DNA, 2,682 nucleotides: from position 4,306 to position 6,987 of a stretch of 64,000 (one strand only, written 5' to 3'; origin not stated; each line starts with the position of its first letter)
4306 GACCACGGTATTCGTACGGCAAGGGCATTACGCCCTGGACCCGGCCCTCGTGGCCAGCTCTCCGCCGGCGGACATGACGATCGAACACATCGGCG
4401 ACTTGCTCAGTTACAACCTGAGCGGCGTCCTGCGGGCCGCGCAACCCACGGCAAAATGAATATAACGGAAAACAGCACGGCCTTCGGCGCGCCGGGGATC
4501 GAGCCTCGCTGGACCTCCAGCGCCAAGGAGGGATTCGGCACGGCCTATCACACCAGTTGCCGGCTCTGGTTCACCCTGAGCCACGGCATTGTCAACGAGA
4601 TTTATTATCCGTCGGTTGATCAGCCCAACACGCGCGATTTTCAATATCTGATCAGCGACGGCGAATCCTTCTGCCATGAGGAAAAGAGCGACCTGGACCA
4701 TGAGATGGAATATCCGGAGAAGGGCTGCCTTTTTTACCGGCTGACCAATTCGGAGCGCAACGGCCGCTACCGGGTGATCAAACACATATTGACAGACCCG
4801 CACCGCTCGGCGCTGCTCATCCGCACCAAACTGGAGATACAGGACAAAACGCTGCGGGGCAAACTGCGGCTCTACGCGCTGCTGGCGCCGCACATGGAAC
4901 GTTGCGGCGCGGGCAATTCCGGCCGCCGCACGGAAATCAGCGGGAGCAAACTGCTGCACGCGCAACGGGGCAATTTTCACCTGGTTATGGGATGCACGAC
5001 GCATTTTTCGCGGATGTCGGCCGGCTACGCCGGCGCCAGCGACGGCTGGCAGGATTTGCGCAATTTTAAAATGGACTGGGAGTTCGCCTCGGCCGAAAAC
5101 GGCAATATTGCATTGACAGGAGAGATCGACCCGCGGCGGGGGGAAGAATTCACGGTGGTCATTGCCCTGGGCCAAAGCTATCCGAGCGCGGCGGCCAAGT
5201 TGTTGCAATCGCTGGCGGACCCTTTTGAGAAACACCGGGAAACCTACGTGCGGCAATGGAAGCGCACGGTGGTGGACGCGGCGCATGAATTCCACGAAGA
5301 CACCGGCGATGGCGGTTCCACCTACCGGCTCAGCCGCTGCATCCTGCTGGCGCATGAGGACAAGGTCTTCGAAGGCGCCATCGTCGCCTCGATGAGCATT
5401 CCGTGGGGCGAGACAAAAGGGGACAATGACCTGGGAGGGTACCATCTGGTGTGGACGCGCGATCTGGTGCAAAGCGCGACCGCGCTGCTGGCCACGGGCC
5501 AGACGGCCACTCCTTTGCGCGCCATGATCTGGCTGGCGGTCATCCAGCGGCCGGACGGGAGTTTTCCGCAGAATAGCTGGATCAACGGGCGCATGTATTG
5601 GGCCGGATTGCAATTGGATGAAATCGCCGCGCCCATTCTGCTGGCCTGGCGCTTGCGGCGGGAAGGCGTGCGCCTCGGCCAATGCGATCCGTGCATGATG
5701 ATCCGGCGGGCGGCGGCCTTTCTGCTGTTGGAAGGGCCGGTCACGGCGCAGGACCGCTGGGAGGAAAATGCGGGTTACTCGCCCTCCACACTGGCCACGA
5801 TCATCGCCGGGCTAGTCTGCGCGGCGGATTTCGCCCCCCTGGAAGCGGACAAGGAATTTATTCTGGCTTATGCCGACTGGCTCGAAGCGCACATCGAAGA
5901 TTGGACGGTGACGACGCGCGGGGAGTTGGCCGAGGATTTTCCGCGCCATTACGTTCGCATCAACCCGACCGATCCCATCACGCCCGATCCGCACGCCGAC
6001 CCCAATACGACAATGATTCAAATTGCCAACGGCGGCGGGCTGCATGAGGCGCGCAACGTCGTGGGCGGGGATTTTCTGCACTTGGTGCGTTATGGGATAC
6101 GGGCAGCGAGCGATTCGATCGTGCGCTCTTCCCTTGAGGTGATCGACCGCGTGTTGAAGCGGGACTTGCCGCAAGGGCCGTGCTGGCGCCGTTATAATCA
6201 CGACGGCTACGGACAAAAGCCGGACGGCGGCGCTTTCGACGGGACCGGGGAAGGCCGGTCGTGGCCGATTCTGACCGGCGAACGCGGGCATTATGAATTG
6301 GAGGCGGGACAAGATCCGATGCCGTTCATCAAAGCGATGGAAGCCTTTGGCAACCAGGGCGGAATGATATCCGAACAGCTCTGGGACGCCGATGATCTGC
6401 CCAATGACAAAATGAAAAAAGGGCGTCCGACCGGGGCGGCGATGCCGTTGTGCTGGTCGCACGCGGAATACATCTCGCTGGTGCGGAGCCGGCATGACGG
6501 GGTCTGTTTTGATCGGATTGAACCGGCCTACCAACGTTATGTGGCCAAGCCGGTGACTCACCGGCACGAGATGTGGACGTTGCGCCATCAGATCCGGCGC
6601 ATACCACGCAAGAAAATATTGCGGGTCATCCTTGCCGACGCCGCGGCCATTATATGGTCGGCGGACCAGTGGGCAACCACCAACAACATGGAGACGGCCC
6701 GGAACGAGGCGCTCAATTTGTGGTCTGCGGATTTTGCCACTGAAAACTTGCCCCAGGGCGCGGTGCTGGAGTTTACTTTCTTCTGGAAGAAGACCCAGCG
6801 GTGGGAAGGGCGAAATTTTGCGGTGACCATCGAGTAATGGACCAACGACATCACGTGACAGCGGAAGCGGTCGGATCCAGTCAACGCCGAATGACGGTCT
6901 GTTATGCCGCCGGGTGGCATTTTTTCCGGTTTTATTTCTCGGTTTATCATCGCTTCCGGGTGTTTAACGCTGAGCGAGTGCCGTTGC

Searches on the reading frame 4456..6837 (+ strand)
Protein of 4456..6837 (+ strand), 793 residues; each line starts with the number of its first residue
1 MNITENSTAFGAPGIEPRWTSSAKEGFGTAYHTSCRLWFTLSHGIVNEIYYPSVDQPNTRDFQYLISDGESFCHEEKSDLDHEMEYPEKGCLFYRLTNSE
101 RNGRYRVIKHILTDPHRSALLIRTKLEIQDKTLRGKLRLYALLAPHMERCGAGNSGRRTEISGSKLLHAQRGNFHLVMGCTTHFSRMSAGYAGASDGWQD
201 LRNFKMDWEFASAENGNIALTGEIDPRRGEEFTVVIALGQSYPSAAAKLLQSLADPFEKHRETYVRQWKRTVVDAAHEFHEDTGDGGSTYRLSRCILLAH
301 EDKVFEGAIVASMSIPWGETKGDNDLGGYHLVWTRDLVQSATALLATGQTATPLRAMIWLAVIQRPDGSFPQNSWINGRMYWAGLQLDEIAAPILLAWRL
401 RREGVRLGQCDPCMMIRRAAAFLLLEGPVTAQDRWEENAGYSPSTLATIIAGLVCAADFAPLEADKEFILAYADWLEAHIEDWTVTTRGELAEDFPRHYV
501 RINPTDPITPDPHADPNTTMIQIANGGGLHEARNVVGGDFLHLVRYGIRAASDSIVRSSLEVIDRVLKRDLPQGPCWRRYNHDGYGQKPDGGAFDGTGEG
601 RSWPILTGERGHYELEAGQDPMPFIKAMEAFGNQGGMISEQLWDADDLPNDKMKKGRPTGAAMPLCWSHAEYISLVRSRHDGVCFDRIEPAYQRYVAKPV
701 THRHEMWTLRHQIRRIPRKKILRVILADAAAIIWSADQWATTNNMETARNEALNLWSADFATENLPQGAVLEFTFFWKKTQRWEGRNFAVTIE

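Call 50: search_protein_families(library=pfam, proteins=[window:4456-6837:+], max_evalue=0.001)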
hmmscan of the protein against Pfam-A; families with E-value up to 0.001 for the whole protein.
window:4456-6837:+ (793 aa): 2 families
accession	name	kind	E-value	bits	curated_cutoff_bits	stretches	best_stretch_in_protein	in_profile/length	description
PF09137.17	Glucodextran_N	-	3.6e-95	319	24.1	1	9-270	1-260/263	Glucodextranase, domain N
PF00723.27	Glyco_hydro_15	-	9.1e-29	101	22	2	371-676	108-426/427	Glycosyl hydrolases family 15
